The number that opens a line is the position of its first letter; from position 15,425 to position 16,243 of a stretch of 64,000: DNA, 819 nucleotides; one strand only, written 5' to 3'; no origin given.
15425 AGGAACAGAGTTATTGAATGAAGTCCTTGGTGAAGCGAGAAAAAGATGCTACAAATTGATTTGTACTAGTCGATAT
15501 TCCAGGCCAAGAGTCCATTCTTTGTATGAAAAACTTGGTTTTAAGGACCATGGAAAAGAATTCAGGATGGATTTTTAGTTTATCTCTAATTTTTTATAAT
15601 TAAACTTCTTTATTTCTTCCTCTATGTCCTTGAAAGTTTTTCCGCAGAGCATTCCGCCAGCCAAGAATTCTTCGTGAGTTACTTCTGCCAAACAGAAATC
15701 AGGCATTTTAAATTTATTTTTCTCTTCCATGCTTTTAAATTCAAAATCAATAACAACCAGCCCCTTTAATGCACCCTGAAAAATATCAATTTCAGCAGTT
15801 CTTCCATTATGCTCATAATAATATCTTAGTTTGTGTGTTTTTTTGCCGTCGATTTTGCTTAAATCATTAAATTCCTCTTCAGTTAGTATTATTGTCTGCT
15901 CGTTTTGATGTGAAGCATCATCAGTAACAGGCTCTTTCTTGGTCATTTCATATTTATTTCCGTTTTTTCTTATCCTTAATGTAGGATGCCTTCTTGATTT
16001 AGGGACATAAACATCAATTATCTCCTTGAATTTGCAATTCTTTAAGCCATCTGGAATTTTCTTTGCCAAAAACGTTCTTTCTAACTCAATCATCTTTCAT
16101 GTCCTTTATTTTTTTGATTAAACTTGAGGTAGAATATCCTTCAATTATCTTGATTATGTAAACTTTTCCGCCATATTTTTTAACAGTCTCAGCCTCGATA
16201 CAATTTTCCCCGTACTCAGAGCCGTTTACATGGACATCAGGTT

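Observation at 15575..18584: Bacterial-type ADP-heptose biosynthesis operon (gmhA-gmhB-hldD-nucleotidyltransferase) plus CYTH gene in an archaeon; kinase domain not found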

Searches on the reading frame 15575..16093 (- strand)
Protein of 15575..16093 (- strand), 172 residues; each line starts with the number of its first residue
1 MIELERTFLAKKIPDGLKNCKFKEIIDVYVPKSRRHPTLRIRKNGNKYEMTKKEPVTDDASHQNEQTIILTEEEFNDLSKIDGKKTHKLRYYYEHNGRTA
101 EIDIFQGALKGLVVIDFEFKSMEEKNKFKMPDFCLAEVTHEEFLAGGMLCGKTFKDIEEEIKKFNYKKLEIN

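Call 3: search_protein_families(library=pfam, proteins=[window:15575-16093:-], max_evalue=0.01)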
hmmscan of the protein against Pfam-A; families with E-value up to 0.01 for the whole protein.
window:15575-16093:- (172 aa): 1 family
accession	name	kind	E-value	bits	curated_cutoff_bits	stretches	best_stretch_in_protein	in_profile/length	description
PF01928.26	CYTH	-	5e-07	30.2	23.2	1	2-108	2-136/179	CYTH domain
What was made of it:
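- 15575..16093 (-): CYTH / triphosphate tunnel metalloenzyme, NeuTTM-like, 172 aa; start overlaps the hldC stop by 8 nt; probably co-transcribed but probably not a pathway component. PF01928 30.2 bits, above 23.2 (call 3).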

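Call 4: search_protein_families(library=ncbifam, proteins=[window:15575-16093:-], max_evalue=0.01)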
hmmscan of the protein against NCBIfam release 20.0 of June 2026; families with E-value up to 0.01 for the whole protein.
window:15575-16093:- (172 aa): 1 family
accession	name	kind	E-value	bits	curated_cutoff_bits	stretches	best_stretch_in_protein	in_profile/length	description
TIGR01384.1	TFS_arch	equivalog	0.0078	16.9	64.75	0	38-101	16-82/101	transcription factor S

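Call 13: find_homologous_proteins(query=window:15575-16093:-, max_evalue=0.001)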
Query window:15575-16093:- (172 aa): 1359 proteins with E <= 0.001 among 1416 candidates; the best 120 are listed.
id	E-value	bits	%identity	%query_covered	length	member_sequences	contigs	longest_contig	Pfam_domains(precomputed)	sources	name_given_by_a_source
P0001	2.4e-109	381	100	100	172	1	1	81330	PF01928.27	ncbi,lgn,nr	ncbi:MAG: CYTH domain-containing protein [Candidatus Nanoarchaeia archaeon]|nr:CYTH domain-containin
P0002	4.6e-87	308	79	98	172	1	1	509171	PF01928.27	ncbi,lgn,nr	ncbi:MAG: hypothetical protein PHG05_01355 [Candidatus Nanoarchaeia archaeon]|nr:hypothetical protei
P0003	3.3e-82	292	74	98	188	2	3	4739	PF01928.27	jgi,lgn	-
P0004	7.4e-82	291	72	100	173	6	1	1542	-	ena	-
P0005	1.5e-80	287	75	98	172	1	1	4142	-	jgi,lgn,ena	-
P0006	3.7e-80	286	72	98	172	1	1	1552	PF01928.27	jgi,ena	-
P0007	7.3e-80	285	72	98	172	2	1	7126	-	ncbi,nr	ncbi:hypothetical protein KY339_03585 [Candidatus Woesearchaeota archaeon]|nr:hypothetical protein [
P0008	1.6e-79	284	69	100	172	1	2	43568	PF01928.27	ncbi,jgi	-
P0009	4.0e-79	282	68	100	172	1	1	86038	PF01928.27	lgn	-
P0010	4.5e-79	282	69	100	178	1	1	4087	-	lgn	-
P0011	1.3e-78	281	71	98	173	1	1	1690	-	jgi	-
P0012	2.0e-78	280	69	99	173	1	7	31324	-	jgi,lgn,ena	-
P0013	2.5e-78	280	72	98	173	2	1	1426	-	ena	-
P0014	6.2e-78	278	71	98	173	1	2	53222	-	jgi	-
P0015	7.8e-78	278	72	98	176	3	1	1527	PF01928.27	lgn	-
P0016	1.3e-77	277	70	98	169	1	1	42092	PF01928.27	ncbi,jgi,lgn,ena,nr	ncbi:MAG: hypothetical protein KKD17_05720 [Nanoarchaeota archaeon]|nr:hypothetical protein [Nanoarc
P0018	2.1e-77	277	67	100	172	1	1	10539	PF01928.27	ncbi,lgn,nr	ncbi:hypothetical protein KY359_06845 [Candidatus Woesearchaeota archaeon]|nr:hypothetical protein [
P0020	4.8e-77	276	69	100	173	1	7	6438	PF01928.27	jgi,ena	-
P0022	7.0e-77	275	71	98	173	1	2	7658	PF01928.27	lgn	-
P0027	2.4e-76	273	72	98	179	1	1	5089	PF01928.27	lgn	-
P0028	2.5e-76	273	70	100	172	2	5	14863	PF01928.27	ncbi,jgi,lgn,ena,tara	jgi:CYTH domain-containing protein|tara:strand:+ start:668 stop:1186 length:519 start_codon:yes stop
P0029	2.8e-76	273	69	98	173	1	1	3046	PF01928.27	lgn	-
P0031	8.6e-76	271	69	98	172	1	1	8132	PF01928.27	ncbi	-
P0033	1.4e-75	271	67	98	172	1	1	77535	PF01928.27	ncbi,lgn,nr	ncbi:hypothetical protein JW898_02615 [Candidatus Woesearchaeota archaeon]|nr:hypothetical protein [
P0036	2.2e-75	270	69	98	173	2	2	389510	PF01928.27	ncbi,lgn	-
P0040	4.9e-75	269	70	98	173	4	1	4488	PF01928.27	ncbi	-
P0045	1.0e-74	268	70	98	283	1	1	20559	PF01928.27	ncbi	ncbi:MAG: CYTH domain-containing protein [Candidatus Woesearchaeota archaeon]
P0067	7.3e-74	265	64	98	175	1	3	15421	PF01928.27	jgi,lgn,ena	-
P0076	1.7e-73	264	70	98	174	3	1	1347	PF01928.27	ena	-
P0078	1.9e-73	264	67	99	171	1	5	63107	PF01928.27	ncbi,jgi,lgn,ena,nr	ncbi:MAG: hypothetical protein KKA65_00865 [Nanoarchaeota archaeon]|nr:hypothetical protein [Nanoarc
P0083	2.7e-73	263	67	98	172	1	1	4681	PF01928.27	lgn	-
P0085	2.8e-73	263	66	98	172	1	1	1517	PF01928.27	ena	-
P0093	6.1e-73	262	69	98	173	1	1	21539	PF01928.27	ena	-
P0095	7.8e-73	262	66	98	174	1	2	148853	-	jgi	-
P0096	8.1e-73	262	68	98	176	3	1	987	PF01928.27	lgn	-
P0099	1.5e-72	261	65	99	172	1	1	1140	PF01928.27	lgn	-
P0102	2.0e-72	261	69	98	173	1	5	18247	PF01928.27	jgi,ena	-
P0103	2.4e-72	260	65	98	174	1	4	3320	PF01928.27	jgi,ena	jgi:CYTH domain-containing protein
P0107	5.1e-72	259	66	98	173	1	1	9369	PF01928.27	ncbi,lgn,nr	ncbi:hypothetical protein KY363_03990 [Candidatus Woesearchaeota archaeon]|nr:hypothetical protein [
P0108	5.2e-72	259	68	98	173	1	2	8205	PF01928.27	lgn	-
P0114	9.1e-72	258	65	98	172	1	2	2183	PF01928.27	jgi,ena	jgi:CYTH domain-containing protein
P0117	1.0e-71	258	68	98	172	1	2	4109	PF01928.27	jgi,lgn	-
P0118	1.1e-71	258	65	98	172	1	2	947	PF01928.27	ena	-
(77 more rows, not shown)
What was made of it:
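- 15575..16093 (-): 1359 homologues (E <= 0.001); the 120 best listed are 64-79% identical (call 13).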

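Call 14: find_encoding_contigs(protein=P0002, flank=8000, max_places=3)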
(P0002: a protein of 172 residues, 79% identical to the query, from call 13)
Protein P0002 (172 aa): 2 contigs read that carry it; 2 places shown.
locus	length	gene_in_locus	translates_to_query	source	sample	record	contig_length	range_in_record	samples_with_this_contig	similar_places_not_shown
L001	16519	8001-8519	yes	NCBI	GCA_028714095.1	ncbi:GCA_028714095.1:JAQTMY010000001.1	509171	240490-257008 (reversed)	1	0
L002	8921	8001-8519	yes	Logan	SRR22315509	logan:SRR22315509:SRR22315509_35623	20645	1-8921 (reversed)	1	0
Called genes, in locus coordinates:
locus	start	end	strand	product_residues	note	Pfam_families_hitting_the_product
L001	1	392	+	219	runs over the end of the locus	PF00687:Ribosomal_L1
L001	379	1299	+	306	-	PF00466:Ribosomal_L10, PF17777:RL10P_insert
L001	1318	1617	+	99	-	PF00428:Ribosomal_60s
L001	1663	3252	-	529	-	-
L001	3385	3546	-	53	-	-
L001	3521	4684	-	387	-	-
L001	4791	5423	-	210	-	-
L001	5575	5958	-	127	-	-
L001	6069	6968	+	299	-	PF01073:3Beta_HSD, PF01370:Epimerase, PF04321:RmlD_sub_bind, PF16363:GDP_Man_Dehyd, PF07993:NAD_binding_4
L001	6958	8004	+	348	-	PF01467:CTP_transf_like, PF13419:HAD_2 (faint), PF08645:PNK3P, PF13242:Hydrolase_like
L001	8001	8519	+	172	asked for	PF01928:CYTH (weak)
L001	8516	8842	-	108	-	PF00583:Acetyltransf_1, PF13673:Acetyltransf_10, PF13508:Acetyltransf_7, PF14542:Acetyltransf_CG (weak), PF08445:FR47 (weak)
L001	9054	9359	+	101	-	PF03551:PadR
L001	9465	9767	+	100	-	-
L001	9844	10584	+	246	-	-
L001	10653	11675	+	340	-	PF13793:Pribosyltran_N, PF14572:Pribosyl_synth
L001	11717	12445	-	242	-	PF13432:TPR_16, PF00515:TPR_1, PF07719:TPR_2 (weak), PF00515:TPR_1 (weak), PF13424:TPR_12 (weak), PF00515:TPR_1, PF07719:TPR_2 (weak), PF13414:TPR_11, +11 more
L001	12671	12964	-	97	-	-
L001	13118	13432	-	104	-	-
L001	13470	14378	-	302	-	-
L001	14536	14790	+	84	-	-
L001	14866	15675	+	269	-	PF13495:Phage_int_SAM_4, PF00589:Phage_integrase, PF22823:MrpR_C_cat (weak)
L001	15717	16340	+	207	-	-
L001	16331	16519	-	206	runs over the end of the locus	-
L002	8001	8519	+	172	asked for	PF01928:CYTH (weak)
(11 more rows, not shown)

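Call 15: find_encoding_contigs(protein=P0036, flank=8000, max_places=3)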
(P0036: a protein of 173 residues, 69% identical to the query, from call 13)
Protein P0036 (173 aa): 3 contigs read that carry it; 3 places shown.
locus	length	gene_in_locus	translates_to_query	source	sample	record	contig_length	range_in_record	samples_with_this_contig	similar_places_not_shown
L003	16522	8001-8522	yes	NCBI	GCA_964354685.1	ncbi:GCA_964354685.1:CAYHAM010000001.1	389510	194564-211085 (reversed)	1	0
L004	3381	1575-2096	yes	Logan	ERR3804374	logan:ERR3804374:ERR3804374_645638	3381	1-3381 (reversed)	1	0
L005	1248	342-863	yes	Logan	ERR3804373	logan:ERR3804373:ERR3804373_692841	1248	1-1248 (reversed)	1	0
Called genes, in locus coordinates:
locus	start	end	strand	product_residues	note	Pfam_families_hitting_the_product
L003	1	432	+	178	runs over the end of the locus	PF00013:KH_1, PF21800:KH_KRR1_2nd, PF22891:KH_PNO1_2nd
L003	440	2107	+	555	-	PF02518:HATPase_c, PF13589:HATPase_c_3, PF09239:Topo-VIb_trans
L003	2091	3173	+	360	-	PF04406:TP6A_N, PF20768:Topo_VI_alpha, PF21180:TOP6A-Spo11_Toprim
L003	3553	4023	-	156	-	-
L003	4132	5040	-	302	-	PF14257:DUF4349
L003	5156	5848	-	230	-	-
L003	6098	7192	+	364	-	PF03193:RsgA_GTPase (faint), PF01926:MMR_HSR1, PF02421:FeoB_N, PF16897:MMR_HSR1_Xtn, PF02824:TGS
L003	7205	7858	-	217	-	PF00990:GGDEF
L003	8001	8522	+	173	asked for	PF01928:CYTH (weak)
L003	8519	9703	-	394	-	PF00092:VWA, PF13519:VWA_2, PF13768:VWA_3 (weak)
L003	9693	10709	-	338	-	PF01078:Mg_chelatase, PF00004:AAA (weak), PF07724:AAA_2 (weak), PF07726:AAA_3, PF07728:AAA_5, PF00158:Sigma54_activat, PF01078:Mg_chelatase, PF17863:AAA_lid_2, +2 more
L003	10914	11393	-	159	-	-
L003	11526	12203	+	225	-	-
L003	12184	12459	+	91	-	PF14947:HTH_45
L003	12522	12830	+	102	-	-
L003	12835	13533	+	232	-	PF00005:ABC_tran, PF02463:SMC_N (faint), PF13304:AAA_21 (faint)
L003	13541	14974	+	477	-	PF10633:NPCBM_assoc (faint)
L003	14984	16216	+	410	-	PF12704:MacB_PCD, PF02687:FtsX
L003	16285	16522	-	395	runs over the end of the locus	PF04312:DUF460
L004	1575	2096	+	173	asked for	PF01928:CYTH (weak)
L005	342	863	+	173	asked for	PF01928:CYTH (weak)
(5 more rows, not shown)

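Call 16: find_encoding_contigs(protein=P0095, flank=8000, max_places=3)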
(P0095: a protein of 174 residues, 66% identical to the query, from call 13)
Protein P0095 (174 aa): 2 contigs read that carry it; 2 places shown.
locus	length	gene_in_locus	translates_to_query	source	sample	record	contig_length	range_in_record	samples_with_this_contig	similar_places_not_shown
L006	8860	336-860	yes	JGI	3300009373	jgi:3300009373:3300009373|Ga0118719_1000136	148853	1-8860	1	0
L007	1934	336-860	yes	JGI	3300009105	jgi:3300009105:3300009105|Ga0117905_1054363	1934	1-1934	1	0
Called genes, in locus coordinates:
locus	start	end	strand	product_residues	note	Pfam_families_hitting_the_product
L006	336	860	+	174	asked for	-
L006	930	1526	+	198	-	PF09997:DUF2238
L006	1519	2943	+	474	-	PF02934:GatB_N, PF02637:GatB_Yqey (weak)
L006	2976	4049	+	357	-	PF02073:Peptidase_M29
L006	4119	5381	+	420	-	-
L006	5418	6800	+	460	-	PF01336:tRNA_anti-codon, PF00152:tRNA-synt_2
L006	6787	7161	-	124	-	-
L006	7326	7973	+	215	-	-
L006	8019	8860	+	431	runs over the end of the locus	PF01336:tRNA_anti-codon, PF00152:tRNA-synt_2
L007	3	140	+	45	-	?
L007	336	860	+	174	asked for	-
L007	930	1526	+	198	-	PF09997:DUF2238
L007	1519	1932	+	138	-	?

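Call 23: find_related_loci(query=window:15575-16093:-, collection=metagenome_contigs, flank=10000)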
Query window:15575-16093:- (172 aa) in metagenome_contigs; peptide patterns used: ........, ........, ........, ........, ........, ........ (x = any residue, [..] = any of these).
275 stretches matched a pattern; 11 encode a relative of the query (tblastn E <= 1e-3); 11 distinct loci.
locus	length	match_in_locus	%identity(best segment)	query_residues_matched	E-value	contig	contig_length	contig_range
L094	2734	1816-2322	75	1-169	2e-88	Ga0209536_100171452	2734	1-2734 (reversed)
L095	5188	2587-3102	69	1-171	8e-84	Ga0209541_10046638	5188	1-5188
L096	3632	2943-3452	68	1-169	3e-79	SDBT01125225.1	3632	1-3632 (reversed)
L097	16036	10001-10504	66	1-166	4e-75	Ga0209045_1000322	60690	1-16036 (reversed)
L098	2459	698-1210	65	1-169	5e-76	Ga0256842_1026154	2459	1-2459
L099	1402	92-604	61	1-169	3e-77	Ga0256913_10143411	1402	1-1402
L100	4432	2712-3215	64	3-169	1e-72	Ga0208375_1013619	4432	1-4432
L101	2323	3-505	56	3-171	1e-49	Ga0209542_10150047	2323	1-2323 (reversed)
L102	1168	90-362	70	1-169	7e-35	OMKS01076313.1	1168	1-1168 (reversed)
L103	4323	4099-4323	72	1-74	2e-31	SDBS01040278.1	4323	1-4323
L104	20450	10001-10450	29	3-154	2e-11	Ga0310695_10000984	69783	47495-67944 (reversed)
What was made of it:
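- Tried and rejected: The metagenome scan with CYTH gave only 11 loci, most of them short (call 23).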

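Call 30: find_encoding_contigs(protein=P0001, flank=1000, max_places=3)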
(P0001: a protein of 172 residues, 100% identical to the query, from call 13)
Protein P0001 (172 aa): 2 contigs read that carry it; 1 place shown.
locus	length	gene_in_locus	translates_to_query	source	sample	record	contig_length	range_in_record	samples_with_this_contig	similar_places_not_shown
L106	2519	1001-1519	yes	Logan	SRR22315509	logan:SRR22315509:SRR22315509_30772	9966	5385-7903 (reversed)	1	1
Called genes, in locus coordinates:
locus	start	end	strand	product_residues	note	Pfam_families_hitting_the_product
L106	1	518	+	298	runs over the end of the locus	PF01073:3Beta_HSD, PF01370:Epimerase, PF04321:RmlD_sub_bind, PF16363:GDP_Man_Dehyd, PF07993:NAD_binding_4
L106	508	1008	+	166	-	PF01467:CTP_transf_like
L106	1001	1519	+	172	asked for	PF01928:CYTH (weak)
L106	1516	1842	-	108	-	PF00583:Acetyltransf_1, PF13673:Acetyltransf_10, PF13508:Acetyltransf_7, PF14542:Acetyltransf_CG (weak), PF08445:FR47 (weak)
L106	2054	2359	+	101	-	PF03551:PadR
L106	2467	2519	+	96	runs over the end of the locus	-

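Call 31: search_solved_structures(query=window:15575-16093:-, max_evalue=10, show_alignments=3)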
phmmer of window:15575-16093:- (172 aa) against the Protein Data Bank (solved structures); distinct sequences matched with E-value up to 10: 10.
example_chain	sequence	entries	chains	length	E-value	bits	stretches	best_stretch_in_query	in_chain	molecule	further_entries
2fbl_A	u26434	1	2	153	2.1e-08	37.6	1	1-142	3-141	hypothetical protein NE1496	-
3typ_A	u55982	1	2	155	3.7e-08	36.8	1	2-142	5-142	Uncharacterized protein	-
5a7t_A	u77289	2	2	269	0.54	13.5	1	69-147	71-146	TRNA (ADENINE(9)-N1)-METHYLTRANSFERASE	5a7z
5a7y_A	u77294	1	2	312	0.69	13.1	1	69-147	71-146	TRNA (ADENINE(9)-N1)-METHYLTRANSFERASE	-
2fco_A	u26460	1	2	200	1.4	12.1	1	98-151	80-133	recombination protein U (penicillin-binding protein related factor A)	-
1y1o_A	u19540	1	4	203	1.5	12.1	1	98-151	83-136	Penicillin-binding protein-related factor A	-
4k6x_A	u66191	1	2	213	1.6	11.9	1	2-51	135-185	Disulfide oxidoreductase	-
4jr6_A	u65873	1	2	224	1.7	11.8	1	2-51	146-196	Possible conserved membrane or secreted protein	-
4jr4_A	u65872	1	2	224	1.8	11.8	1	2-51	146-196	Possible conserved membrane or secreted protein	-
4ihu_A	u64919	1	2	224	1.8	11.8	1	2-51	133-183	Isomerase DsbG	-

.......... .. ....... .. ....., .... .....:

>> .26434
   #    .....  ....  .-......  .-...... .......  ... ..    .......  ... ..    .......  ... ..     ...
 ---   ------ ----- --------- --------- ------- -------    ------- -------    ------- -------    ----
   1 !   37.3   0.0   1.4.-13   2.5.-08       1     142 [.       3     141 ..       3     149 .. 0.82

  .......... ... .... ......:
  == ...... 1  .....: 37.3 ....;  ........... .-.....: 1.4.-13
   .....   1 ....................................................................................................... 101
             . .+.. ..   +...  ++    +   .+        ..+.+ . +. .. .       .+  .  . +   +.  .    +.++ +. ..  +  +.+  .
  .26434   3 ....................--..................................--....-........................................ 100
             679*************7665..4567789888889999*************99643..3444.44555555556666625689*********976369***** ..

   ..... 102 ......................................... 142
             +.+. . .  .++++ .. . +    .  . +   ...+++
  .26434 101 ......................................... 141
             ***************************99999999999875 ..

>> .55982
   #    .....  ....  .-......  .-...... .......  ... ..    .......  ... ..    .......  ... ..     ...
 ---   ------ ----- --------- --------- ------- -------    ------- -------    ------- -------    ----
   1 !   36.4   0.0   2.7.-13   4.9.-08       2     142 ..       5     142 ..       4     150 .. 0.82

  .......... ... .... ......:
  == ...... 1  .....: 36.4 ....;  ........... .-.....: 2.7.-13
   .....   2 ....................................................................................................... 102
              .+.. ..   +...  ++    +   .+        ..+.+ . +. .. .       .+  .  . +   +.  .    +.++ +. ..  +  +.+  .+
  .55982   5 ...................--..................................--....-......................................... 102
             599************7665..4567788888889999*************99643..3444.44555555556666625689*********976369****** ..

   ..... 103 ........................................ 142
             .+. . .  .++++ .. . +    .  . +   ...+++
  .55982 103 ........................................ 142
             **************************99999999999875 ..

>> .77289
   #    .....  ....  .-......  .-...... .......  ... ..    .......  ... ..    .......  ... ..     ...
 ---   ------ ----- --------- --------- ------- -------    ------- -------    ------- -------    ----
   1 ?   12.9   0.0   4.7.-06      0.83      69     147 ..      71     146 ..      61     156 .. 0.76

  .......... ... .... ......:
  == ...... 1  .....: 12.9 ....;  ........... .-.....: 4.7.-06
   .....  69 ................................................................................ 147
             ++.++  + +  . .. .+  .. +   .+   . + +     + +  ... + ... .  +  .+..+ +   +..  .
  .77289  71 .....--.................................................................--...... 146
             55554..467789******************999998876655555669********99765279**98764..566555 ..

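Call 39: search_solved_structures(query=A1, max_evalue=1, show_alignments=0)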
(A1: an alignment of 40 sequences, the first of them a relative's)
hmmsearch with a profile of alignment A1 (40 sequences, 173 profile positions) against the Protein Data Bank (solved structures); distinct sequences matched with E-value up to 1: 2.
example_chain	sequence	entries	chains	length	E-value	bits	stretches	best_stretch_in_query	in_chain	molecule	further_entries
2fbl_A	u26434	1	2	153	2.3e-12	50.4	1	1-143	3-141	hypothetical protein NE1496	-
3typ_A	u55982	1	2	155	6.4e-12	49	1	2-143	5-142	Uncharacterized protein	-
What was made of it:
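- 15575..16093 (-): PDB NE1496 inorganic triphosphatase E 2e-8, or 2e-12 with a family profile (calls 31, 39).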

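Call 43: search_protein_families(library=pfam, proteins=[L001:6958-8004:+], max_evalue=0.001)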
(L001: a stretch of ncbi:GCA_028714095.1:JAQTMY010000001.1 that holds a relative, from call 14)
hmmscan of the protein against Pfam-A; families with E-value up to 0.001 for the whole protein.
L001:6958-8004:+ (348 aa): 5 families
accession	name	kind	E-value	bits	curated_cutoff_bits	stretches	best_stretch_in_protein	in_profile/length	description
PF01467.32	CTP_transf_like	-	2e-16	60.9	21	1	28-134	2-104/133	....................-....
PF13242.12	Hydrolase_like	-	3.8e-15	56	22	1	271-343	2-75/75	HAD-hyrolase-like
PF08645.17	PNK3P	-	3.3e-08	33.9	22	1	195-314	24-131/161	Polynucleotide kinase 3 phosphatase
PF13419.12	HAD_2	-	6.3e-08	33.4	23.8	1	266-318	128-178/178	Haloacid dehalogenase-like hydrolase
PF02569.21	Pantoate_ligase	-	0.00011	21.9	20.7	1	5-57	3-54/268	Pantoate-beta-alanine ligase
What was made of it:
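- Both lineages keep phosphatase, nucleotidyltransferase and epimerase despite replacement; L001 even has them as an HldC::GmhB fusion (calls 14, 43).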

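Call 45: predict_structure(alignment_id=A1)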
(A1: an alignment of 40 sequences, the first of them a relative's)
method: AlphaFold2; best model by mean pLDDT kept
length: 172 residues; sequences in the alignment: 40
mean_pLDDT: 91.4   pTM: 0.86
mean pLDDT of the five models: 91.4, 89.3, 89.1, 87.6, 80.4
residues with pLDDT >= 90: 136; 70-90: 23; 50-70: 12; < 50: 1
segments of 3 or more residues with pLDDT < 50: none
pLDDT, mean of each block of 10 residues (from residue 1): 83 95 96 90 97 71 85 96 93 95 96 96 94 95 87 94 94 69
secondary structure, 60 per line:
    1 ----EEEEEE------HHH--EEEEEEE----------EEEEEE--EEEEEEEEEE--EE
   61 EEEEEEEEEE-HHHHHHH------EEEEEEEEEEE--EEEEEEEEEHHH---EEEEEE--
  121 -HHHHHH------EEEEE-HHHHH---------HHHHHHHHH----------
elements in order: E5-10 E22-28 E39-44 E47-56 E59-70 H72-78 E85-95 E98-106 E113-118 H122-127 E134-138 H140-144 H154-162
